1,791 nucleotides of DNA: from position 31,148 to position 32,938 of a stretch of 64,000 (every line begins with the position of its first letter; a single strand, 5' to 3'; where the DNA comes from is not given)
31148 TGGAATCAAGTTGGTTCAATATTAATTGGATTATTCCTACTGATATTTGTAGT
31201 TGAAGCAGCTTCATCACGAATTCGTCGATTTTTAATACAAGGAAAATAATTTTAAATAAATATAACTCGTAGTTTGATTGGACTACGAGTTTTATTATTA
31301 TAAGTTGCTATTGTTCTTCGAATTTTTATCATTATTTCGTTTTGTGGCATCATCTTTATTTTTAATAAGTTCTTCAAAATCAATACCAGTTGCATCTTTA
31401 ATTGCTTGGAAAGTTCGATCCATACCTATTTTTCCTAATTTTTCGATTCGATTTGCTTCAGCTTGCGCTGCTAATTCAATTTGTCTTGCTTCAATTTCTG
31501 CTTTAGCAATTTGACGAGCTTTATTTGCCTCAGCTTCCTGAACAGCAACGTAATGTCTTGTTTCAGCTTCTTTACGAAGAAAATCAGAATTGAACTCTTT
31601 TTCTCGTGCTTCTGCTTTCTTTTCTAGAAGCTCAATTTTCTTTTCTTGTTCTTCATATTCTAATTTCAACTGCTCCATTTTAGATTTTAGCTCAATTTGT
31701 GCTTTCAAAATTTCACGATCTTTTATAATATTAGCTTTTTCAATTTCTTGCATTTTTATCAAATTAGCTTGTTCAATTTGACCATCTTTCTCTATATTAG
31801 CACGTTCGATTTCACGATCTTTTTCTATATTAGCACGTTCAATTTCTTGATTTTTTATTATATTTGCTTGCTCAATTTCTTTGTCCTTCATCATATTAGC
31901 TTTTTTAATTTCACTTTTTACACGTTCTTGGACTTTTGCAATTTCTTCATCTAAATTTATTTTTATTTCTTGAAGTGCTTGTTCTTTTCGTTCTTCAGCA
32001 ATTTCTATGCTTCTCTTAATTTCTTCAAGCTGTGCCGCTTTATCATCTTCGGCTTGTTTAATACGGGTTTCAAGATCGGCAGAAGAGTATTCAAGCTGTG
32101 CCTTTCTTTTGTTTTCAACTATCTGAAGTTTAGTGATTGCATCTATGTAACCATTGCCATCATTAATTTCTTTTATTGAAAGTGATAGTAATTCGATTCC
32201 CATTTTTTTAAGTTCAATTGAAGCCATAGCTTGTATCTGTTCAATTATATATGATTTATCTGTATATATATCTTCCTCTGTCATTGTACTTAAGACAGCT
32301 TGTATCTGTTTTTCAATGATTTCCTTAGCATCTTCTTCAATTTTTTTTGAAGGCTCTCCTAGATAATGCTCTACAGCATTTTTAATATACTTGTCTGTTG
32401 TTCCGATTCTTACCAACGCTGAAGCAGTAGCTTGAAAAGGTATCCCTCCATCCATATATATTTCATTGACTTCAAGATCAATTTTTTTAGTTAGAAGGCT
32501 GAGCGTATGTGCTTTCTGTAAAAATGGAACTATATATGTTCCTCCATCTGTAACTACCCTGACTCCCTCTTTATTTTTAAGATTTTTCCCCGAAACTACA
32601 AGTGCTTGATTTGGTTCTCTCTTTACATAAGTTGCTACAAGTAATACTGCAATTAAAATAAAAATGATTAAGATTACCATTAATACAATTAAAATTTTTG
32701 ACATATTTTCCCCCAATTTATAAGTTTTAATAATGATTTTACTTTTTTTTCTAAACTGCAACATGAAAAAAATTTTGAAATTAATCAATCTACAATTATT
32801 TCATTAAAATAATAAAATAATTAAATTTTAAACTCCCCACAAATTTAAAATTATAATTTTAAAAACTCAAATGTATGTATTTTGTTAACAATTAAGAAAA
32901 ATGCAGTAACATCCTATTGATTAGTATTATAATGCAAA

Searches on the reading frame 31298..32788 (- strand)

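Call 40: search_protein_families(library=pfam, proteins=[window:31298-32788:-], max_evalue=1e-8)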
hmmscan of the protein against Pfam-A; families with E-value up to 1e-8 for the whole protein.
window:31298-32788:- (496 aa): 1 family
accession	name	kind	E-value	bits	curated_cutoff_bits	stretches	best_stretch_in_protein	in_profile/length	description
PF01145.31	Band_7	-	2.8e-20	73.5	23.6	1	58-247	4-173/176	SPFH domain / Band 7 family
